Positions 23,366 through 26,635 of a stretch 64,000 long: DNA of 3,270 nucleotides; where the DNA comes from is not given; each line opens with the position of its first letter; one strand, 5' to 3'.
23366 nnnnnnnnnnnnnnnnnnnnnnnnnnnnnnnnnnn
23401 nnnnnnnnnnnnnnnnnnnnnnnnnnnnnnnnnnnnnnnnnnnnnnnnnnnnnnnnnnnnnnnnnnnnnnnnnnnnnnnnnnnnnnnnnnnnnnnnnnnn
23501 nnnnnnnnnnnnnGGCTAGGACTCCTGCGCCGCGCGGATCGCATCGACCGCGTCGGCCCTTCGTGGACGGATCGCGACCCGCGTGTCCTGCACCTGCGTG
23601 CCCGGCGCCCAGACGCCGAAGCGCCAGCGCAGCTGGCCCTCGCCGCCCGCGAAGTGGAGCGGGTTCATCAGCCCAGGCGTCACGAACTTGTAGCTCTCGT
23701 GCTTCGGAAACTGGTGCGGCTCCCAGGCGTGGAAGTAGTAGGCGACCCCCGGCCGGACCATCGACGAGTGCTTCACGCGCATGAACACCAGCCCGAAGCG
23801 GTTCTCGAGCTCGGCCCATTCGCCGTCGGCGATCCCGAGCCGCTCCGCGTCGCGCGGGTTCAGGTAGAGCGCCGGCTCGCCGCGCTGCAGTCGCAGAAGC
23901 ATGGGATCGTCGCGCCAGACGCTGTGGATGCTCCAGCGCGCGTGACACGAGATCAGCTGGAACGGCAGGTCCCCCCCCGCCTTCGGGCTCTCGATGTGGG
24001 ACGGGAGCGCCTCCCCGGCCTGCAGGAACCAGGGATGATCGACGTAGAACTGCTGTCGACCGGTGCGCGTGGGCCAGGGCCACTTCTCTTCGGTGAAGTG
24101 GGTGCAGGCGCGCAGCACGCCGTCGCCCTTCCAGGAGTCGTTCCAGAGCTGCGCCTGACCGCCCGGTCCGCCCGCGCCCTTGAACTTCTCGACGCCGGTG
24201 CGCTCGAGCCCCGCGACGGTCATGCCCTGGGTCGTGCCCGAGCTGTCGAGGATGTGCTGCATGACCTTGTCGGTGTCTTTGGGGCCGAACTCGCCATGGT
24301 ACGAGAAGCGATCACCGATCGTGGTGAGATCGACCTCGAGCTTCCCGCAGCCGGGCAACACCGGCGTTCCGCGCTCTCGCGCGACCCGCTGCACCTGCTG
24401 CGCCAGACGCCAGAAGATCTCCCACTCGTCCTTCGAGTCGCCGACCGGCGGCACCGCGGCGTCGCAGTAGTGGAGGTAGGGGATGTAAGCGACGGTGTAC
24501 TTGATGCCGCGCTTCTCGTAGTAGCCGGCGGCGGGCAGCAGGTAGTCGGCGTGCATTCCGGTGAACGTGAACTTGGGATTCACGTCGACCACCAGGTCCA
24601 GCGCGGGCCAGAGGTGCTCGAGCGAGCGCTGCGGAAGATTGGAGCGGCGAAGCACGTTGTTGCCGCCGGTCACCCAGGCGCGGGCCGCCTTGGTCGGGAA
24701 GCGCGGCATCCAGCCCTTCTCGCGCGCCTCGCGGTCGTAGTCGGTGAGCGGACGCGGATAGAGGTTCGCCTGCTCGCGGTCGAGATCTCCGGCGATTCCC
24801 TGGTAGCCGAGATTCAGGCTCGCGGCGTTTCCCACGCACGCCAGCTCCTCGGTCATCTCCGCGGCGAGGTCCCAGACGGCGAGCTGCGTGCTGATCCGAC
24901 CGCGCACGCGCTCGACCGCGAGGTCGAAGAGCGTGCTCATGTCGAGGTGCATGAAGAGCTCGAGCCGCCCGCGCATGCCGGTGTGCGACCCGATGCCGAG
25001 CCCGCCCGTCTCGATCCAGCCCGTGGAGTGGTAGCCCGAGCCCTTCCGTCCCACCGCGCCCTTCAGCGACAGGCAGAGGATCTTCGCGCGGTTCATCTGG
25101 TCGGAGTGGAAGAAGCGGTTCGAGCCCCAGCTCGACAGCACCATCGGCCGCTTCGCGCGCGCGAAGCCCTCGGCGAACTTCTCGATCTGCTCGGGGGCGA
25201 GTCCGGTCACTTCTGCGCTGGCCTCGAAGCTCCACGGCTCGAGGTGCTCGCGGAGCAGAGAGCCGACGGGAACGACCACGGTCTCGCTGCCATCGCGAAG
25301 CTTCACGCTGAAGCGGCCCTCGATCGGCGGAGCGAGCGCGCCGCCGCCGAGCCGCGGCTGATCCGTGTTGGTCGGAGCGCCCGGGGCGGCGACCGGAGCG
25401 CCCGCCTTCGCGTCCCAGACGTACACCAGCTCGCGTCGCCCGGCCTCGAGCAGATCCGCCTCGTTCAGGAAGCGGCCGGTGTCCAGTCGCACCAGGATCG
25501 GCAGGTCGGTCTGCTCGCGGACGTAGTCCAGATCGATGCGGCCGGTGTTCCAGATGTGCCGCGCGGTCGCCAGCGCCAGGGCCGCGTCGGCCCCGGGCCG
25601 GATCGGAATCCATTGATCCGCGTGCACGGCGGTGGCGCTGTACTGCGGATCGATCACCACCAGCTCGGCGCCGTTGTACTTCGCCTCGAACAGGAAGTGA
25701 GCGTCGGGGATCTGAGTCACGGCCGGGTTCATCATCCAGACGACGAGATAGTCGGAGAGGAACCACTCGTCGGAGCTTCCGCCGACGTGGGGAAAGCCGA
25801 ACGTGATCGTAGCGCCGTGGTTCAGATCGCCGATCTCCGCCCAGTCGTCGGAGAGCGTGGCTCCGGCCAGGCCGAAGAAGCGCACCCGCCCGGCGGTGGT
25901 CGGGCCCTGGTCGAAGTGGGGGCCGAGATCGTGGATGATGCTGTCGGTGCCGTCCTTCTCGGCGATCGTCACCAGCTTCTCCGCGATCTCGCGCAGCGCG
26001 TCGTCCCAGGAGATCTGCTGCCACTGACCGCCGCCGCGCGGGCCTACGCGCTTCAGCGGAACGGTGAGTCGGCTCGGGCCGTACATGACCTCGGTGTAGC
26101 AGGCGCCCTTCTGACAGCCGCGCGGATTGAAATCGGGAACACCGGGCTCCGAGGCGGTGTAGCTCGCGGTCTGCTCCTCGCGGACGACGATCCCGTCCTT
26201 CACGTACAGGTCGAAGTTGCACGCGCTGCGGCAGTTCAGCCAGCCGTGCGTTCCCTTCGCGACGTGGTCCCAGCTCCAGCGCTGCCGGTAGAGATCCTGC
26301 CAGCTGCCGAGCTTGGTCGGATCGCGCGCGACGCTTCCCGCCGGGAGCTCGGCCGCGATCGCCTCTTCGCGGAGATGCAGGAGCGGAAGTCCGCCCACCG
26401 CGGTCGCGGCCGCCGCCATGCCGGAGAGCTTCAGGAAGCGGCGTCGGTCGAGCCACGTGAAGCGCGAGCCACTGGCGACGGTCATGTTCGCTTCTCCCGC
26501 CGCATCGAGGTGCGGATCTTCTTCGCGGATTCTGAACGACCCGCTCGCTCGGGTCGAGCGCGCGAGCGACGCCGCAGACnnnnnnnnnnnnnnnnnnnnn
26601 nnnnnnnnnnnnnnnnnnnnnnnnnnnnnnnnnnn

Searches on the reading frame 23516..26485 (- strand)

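Call 38: search_protein_families(library=ncbifam, proteins=[window:23516-26485:-], max_evalue=0.00001)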
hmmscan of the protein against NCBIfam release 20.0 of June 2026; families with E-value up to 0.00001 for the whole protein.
window:23516-26485:- (989 aa): 22 families
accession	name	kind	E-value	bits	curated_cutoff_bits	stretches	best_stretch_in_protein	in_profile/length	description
TIGR03479.1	DMSO_red_II_alp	subfamily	6.7e-243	808.7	984.75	1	14-973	1-913/913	molybdopterin-dependent oxidoreductase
NF042978.1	EthbenzDh_ebdA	equivalog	4.5e-141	471.5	2000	1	13-972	20-974/977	ethylbenzene dehydrogenase subunit alpha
TIGR01580.1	narG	equivalog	1.7e-82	277.7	1084.15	4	150-346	152-361/1235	nitrate reductase subunit alpha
TIGR02166.1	dmsA_ynfE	subfamily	9e-57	192.7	777.7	2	79-318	47-291/794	DMSO/selenate family reductase complex A subunit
TIGR01591.1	Fdh-alpha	equivalog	1.5e-43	148.9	666.25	1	85-326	6-238/672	formate dehydrogenase subunit alpha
NF012032.0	PRK15488.1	equivalog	2.3e-36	125.1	694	3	113-184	72-143/759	thiosulfate reductase PhsA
NF041884.1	selenate_YnfF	exception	1.5e-34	119.1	1650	1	13-312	2-285/798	selenate/tellurate reductase subunit YnfF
NF041885.1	selenate_YnfE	exception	3.6e-34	117.7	1675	1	71-320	44-300/805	selenate/tellurate reductase subunit YnfE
TIGR00509.1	bisC_fam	subfamily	4.9e-31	107.7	1017.55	2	602-699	415-511/772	molybdopterin guanine dinucleotide-containing S/N-oxide reductase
NF047855.1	AssmNtatRedNasC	equivalog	8.8e-30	103.6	1100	1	264-327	201-264/708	assimilatory nitrate reductase catalytic subunit NasC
NF011566.1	PRK14990.1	exception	1.4e-28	99.4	1600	1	83-312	65-305/814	dimethylsulfoxide reductase subunit A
TIGR01553.1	formate-DH-alph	equivalog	8.4e-21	73.5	814.2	1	244-335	222-313/1009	formate dehydrogenase-N subunit alpha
NF011567.1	PRK14991.1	equivalog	1.2e-19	69.6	1750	1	122-170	139-187/1022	tetrathionate reductase subunit TtrA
NF041714.1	arsenate_red_ArrA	equivalog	1.2e-18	66.7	1600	2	271-319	241-289/848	arsenate respiratory reductase molybdopterin-containing subunit ArrA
NF041513.1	formate_DH_Act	exception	3.1e-17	61.7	1400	1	85-485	50-469/1067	formate dehydrogenase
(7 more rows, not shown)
